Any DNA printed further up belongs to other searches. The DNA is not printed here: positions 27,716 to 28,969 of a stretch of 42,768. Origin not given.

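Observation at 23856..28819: Pga/Ica-like exopolysaccharide operon with the deacetylase as a ~900-aa PEFG-anchored surface protein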

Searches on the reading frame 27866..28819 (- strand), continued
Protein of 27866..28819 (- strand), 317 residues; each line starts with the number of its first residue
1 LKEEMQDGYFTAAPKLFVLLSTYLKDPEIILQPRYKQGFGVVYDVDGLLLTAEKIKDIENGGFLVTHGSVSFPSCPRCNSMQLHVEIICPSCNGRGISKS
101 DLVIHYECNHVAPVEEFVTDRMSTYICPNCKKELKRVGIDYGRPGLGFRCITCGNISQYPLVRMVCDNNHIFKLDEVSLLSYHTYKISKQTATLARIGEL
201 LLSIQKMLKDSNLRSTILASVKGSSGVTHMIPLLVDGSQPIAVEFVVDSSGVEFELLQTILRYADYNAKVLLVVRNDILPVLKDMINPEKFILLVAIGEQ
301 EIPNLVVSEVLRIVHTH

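Call 60: fold_search(model_id=the predicted structure, library=pdb)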
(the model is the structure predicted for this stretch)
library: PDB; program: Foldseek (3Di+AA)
matches with E <= 10: 710; with E <= 0.001: 0
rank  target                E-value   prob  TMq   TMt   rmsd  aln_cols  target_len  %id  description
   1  8gy8_A                1.3e-03  0.99  0.23  0.20  13.0       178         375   10  The structure of Bax1 from Pyrococcus furiosus (released 2023-09-27)
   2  9nl2_A                2.3e-03  1.00  0.24  0.08   9.9       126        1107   14  Structure of R2 retrotransposon protein from Platysternon megacephalum initiating target-primed reverse transcription (released 2025-06-18)
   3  1y88                  2.6e-03  1.00  0.20  0.33   7.3       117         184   10  Crystal Structure of Protein of Unknown Function AF1548 (released 2004-12-21)
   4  6p4o_B                2.6e-03  0.97  0.25  0.18  13.4       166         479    8  Complex of XPB helicase with Bax1 endonuclease from Sulfurisphaera tokodaii at 3.15 Angstroms resolution (released 2020-06-03)
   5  6p4f_B                5.4e-03  0.98  0.21  0.18   5.7       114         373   14  Crystal structure of the XPB-Bax1-forked DNA ternary complex (released 2020-06-17)
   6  2okf_A                5.7e-03  1.00  0.25  0.51   4.3       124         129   18  CRYSTAL STRUCTURE OF A FDXN ELEMENT EXCISION CONTROLLING FACTOR PROTEIN (AVA_3312) FROM ANABAENA VARIABILIS AT 1.60 A  (released 2007-01-30)
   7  8ibz_C                1.0e-02  0.96  0.20  0.08   9.7       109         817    9  Structure of R2 with 5'ORF and 3'UTR (released 2023-09-20)
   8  2inb                  1.2e-02  0.99  0.24  0.51   4.4       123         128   17  Crystal structure of an XisH family protein (ZP_00107633.1) from Nostoc punctiforme PCC 73102 at 1.60 A resolution (released 2006-10-24)
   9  8q67_B                1.2e-02  0.08  0.09  0.06  20.6       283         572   11  Crystal structure of a homohexameric MCM from M. acidophilum (released 2025-03-12)
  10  9dou_A                1.5e-02  0.84  0.20  0.08  12.2       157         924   13  Taeniopygia guttata R2 retrotransposon (R2Tg) initiating target-primed reverse transcription (released 2025-05-21)
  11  8bao_B                2.0e-02  0.95  0.27  0.24  13.9       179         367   17  Dysgonamonadaceae bacterium CRISPR ancillary nuclease 2 (released 2022-11-30)
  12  8iby_C                2.0e-02  0.91  0.19  0.09   9.6       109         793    7  Structure of R2 with 5'ORF (released 2023-09-20)
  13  8gh6_A                2.3e-02  0.92  0.20  0.08   9.8       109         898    9  Bombyx mori R2 retrotransposon initiating target-primed reverse transcription (released 2023-04-05)
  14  6ut7_G                2.4e-02  0.95  0.27  0.21   8.0       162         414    8  Fitted model for the tetradecameric assembly of Thermococcus gammatolerans McrB AAA+ hexamers with bound McrC (released 2020-10-21)
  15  8bao_A                2.4e-02  0.94  0.27  0.24  14.1       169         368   16  Dysgonamonadaceae bacterium CRISPR ancillary nuclease 2 (released 2022-11-30)
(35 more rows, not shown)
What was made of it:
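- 27869..28252 (-): C-terminal alpha/beta domain of gene 1 (residues ~190-317). It has a restriction-endonuclease (Mrr_cat-derived) fold and lacks a canonical PD-(D/E)xK catalytic set. Foldseek gives weak matches to Bax1, AF1548, XisH, Can2 and R2 RLE (E >= 1e-3, call 60).
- On Mrr_cat / PD-(D/E)xK nucleases: Fold similarity is weak (E >= 1e-3, call 60).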

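Call 87: search_protein_representatives(alignment_id=A2)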
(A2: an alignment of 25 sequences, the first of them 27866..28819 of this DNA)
Query: 25 sequences, 319 profile positions. Proteins with E-value up to 0.001 (for the whole library): 2035; up to 1e-10: 1500; up to 1e-30: 70. The best 150 are listed.
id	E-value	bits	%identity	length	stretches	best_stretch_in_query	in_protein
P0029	1.2e-125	435.0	-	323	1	4-316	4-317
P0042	1.5e-121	421.5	-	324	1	6-317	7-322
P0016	8.9e-117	405.9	-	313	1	13-316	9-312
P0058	3.4e-102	358.0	-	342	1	7-316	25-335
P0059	4.3e-101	354.3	-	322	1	7-316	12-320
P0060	1.3e-95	336.3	-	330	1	7-316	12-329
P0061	1.5e-95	336.1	-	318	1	14-313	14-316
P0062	7.4e-94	330.6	-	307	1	18-316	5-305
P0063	1.1e-89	316.9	-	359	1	10-311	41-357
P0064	1.3e-89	316.6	-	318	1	20-315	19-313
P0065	9.7e-85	300.6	-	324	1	18-312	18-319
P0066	1.6e-83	296.6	-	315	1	12-311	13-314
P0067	2.1e-81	289.6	-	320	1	20-315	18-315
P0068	2.3e-76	273.1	-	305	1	17-314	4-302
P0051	9.8e-76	271.0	-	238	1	95-315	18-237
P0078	1.1e-39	152.6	-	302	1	26-314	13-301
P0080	1.2e-37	145.9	-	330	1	17-316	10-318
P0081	1.6e-37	145.5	-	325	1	14-317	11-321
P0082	4.0e-37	144.2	-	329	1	7-305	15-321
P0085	5.7e-36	140.4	-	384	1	13-317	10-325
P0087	3.4e-35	137.8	-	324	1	3-308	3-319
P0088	4.1e-35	137.6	-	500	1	12-316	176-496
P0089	4.1e-35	137.6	-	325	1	16-315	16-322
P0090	7.5e-35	136.7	-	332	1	19-317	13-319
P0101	8.2e-33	130.0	-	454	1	49-298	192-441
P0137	1.8e-29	119.0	-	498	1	11-304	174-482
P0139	2.4e-29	118.6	-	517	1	54-301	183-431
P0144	4.5e-29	117.7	-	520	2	88-298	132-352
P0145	5.1e-29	117.5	-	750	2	80-300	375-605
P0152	2.9e-28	115.1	-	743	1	54-302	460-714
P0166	7.9e-28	113.6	-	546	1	55-310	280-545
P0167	8.0e-28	113.6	-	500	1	62-312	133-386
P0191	5.8e-27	110.8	-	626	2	80-299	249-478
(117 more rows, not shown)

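Call 88: search_protein_families(library=pfam, proteins=[P0088, P0101, P0137, P0139, P0145, P0152, P0166, P0191, P0144, P0167], max_evalue=0.001)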
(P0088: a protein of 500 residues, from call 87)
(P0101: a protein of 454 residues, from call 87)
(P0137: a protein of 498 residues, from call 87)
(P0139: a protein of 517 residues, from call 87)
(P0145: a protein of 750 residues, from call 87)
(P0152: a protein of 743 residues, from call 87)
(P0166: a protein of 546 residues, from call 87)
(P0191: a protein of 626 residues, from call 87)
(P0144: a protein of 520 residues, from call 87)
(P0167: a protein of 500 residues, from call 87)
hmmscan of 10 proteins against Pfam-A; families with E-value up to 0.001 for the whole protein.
P0088 (500 aa): 5 families
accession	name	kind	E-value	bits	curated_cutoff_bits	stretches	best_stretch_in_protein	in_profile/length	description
PF18551.6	TackOD1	-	3.4e-38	131.5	32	1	180-358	10-187/188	Thaumarchaeal output domain 1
PF14520.12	HHH_5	-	1.5e-06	29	27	0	24-54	3-33/57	Helix-hairpin-helix domain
PF12773.13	DZR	-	1.5e-05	25.5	27.3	0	290-341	7-45/45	Double zinc ribbon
PF04471.18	Mrr_cat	-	9e-05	23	21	1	407-482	35-114/115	Restriction endonuclease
PF23455.1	DUF7129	-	0.00025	21.2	30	0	312-342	5-35/45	Domain of unknown function (DUF7129)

P0101 (454 aa): 3 families
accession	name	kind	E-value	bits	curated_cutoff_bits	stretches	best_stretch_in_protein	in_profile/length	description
PF00072.30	Response_reg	-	6.9e-27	94.3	30.2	1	9-119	1-110/111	Response regulator receiver domain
PF18551.6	TackOD1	-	1.1e-24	87.5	32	1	195-328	53-187/188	Thaumarchaeal output domain 1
PF23198.2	PDE8A_N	-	0.00016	22.1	29.6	1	4-92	7-97/147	PDE8A-like, N-terminal domain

P0137 (498 aa): 1 family
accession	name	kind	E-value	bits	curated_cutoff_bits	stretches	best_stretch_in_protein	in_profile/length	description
PF18551.6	TackOD1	-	2e-36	125.7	32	1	176-357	7-188/188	Thaumarchaeal output domain 1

P0139 (517 aa): 3 families
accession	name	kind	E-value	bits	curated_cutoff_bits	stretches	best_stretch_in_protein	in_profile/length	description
PF18551.6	TackOD1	-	3e-33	115.4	32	1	161-313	32-186/188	Thaumarchaeal output domain 1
PF12773.13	DZR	-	0.00027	21.5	27.3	0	248-296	9-44/45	Double zinc ribbon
PF18912.6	DZR_2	-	0.00075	19.7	27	0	202-223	8-29/56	Double zinc ribbon domain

P0145 (750 aa): 6 families
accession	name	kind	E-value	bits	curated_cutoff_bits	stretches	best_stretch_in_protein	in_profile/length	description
PF18551.6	TackOD1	-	7.9e-34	117.3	32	1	303-480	9-187/188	Thaumarchaeal output domain 1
PF00072.30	Response_reg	-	6e-16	59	30.2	1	4-113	1-111/111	Response regulator receiver domain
PF04471.18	Mrr_cat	-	2.4e-12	47.4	21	1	639-745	14-114/115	Restriction endonuclease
PF12773.13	DZR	-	7.3e-07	29.7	27.3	1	229-251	1-23/45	Double zinc ribbon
PF13240.11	Zn_Ribbon_1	-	1.6e-05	25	25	1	229-250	2-23/23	zinc-ribbon domain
PF13248.11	Zn_ribbon_3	-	0.00044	20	27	0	227-250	3-26/26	zinc-ribbon domain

P0152 (743 aa): 3 families
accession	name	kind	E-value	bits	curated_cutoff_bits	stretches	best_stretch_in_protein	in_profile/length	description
PF18551.6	TackOD1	-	5.2e-41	140.7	32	1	418-596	14-187/188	Thaumarchaeal output domain 1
PF03721.20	UDPG_MGDP_dh_N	-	1.6e-13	51.1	27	1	22-162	3-150/187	UDP-glucose/GDP-mannose dehydrogenase family, NAD binding domain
PF00984.24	UDPG_MGDP_dh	-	2.6e-07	31.1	25.4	1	200-241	1-42/94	UDP-glucose/GDP-mannose dehydrogenase family, central domain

P0166 (546 aa): 3 families
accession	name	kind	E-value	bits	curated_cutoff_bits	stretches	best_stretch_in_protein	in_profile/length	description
PF18551.6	TackOD1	-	2.9e-33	115.4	32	1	240-398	17-175/188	Thaumarchaeal output domain 1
PF00072.30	Response_reg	-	2.7e-08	34.4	30.2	1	4-111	1-110/111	Response regulator receiver domain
PF04471.18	Mrr_cat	-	1.1e-05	25.9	21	1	427-536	11-113/115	Restriction endonuclease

P0191 (626 aa): 4 families
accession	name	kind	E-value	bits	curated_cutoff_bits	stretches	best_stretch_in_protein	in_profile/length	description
PF18551.6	TackOD1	-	2.4e-32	112.4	32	1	175-355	7-188/188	Thaumarchaeal output domain 1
PF00072.30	Response_reg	-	2.4e-12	47.4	30.2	1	23-112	20-110/111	Response regulator receiver domain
PF04471.18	Mrr_cat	-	2e-09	38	21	0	516-616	12-106/115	Restriction endonuclease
PF22722.2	NA-iREase1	-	0.00013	22.3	27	0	517-610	5-90/106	NACHT-associated inactive Restriction Endonuclease 1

P0144 (520 aa): 4 families
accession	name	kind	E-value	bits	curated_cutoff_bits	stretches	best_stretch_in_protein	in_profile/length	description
PF18551.6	TackOD1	-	2.4e-37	128.8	32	1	52-230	9-188/188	Thaumarchaeal output domain 1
PF04471.18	Mrr_cat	-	3.3e-13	50.2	21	1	392-500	12-114/115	Restriction endonuclease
PF22722.2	NA-iREase1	-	7.6e-05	23.1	27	0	392-498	4-105/106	NACHT-associated inactive Restriction Endonuclease 1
PF25206.1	DUF7836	-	0.00068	19.9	26.7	0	168-198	9-39/59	Domain of unknown function (DUF7836)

P0167 (500 aa): 2 families
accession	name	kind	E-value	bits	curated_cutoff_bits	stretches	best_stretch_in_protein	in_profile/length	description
PF18551.6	TackOD1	-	4.4e-30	105.1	32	1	109-256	39-187/188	Thaumarchaeal output domain 1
PF04471.18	Mrr_cat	-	5.2e-06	27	21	1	275-375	13-113/115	Restriction endonuclease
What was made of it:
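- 27869..28252 (-): The equivalent domain in paralogues hits Pfam Mrr_cat (call 88).
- REC-TackOD1(-Mrr_cat) fusions were seen here (call 88). One UDP-glucose/GDP-mannose-dehydrogenase-TackOD1 fusion was found, P0152 (call 88). Its C-terminal domain has a restriction-endonuclease fold (call 60), and paralogues hit Mrr_cat (call 88). REC-TackOD1-Mrr_cat architectures resemble DNA-targeting response regulators (call 88).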
